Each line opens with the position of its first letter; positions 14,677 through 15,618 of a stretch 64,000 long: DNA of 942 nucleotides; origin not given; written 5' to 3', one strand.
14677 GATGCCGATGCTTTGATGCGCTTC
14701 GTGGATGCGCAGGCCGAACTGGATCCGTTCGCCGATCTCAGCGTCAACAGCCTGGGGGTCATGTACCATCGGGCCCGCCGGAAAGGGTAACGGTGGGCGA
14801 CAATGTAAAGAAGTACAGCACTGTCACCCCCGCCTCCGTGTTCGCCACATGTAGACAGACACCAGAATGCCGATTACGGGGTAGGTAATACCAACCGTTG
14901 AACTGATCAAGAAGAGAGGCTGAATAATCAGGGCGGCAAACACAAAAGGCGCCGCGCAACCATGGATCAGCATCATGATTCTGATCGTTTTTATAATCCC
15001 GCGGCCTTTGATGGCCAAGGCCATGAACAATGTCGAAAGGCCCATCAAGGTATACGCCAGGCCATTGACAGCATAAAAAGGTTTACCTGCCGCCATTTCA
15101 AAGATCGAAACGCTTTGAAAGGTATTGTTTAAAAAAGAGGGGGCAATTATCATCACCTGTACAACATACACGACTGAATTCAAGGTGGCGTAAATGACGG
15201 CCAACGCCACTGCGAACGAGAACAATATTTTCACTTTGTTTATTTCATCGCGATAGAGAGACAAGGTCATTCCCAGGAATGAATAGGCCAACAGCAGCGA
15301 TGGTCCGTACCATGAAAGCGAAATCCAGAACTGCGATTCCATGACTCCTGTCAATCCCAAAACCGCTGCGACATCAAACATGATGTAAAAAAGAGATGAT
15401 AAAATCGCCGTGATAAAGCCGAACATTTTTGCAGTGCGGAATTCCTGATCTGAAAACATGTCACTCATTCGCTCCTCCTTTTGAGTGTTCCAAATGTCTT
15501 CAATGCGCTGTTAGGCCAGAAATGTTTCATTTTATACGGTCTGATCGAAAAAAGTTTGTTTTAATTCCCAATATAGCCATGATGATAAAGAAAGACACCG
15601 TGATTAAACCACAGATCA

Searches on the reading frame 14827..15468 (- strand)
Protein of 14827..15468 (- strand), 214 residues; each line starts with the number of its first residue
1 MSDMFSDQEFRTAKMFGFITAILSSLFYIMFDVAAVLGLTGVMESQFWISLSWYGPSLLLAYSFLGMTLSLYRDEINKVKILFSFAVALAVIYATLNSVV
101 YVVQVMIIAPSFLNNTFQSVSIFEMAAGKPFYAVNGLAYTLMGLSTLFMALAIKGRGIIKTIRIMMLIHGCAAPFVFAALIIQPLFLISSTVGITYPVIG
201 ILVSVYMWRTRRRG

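Call 5: search_protein_families(library=pfam, proteins=[window:14827-15468:-], max_evalue=1)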
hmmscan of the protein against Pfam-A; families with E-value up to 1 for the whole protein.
window:14827-15468:- (214 aa): 0 families

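Call 7: search_protein_families(library=ncbifam, proteins=[window:14827-15468:-], max_evalue=1)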
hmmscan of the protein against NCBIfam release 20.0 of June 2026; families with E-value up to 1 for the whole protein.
window:14827-15468:- (214 aa): 0 families

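Call 38: find_related_loci(query=window:14827-15468:-, collection=metagenome_contigs, flank=8000)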
Query window:14827-15468:- (214 aa) in metagenome_contigs; peptide patterns used: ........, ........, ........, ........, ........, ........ (x = any residue, [..] = any of these).
112 stretches matched a pattern, but none encodes a relative of the query by tblastn (E <= 1e-3).

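Call 51: search_protein_representatives(protein=window:14827-15468:-)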
Query: 214 residues. Proteins with E-value up to 0.001 (for the whole library): 160; up to 1e-10: 25; up to 1e-30: 2. The best 150 are listed.
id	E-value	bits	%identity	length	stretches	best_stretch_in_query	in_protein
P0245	3.1e-68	246.2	61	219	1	13-212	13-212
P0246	3.0e-45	171.2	46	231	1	8-206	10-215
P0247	1.2e-23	100.7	59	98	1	107-209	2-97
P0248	2.9e-21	92.9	43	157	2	9-113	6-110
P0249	1.0e-18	84.6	31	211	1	17-210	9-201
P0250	4.1e-17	79.4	29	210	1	15-206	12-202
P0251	1.6e-16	77.5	29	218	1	11-214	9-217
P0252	8.1e-16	75.2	31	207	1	15-208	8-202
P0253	4.8e-15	72.6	28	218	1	1-211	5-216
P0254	5.0e-15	72.6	30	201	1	16-203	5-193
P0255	9.1e-15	71.7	31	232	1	12-209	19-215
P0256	2.2e-14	70.5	31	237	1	16-208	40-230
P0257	5.9e-14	69.1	32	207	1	12-207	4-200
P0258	1.2e-13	68.1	51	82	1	142-213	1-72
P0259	1.5e-13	67.7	25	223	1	15-205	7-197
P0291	2.0e-08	51.0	28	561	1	11-209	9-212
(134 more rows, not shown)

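Call 58: search_protein_families(library=pfam, proteins=[P0245, P0246, P0249, P0251, P0253, P0291], max_evalue=0.01)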
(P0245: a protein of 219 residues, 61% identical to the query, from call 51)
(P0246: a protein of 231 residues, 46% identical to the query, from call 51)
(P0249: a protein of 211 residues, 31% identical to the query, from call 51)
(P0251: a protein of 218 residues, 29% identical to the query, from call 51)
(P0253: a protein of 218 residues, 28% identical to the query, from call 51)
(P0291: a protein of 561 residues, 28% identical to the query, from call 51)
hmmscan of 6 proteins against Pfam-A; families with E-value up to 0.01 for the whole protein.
P0245 (219 aa): 0 families

P0246 (231 aa): 0 families

P0249 (211 aa): 0 families

P0251 (218 aa): 0 families

P0253 (218 aa): 0 families

P0291 (561 aa): 0 families
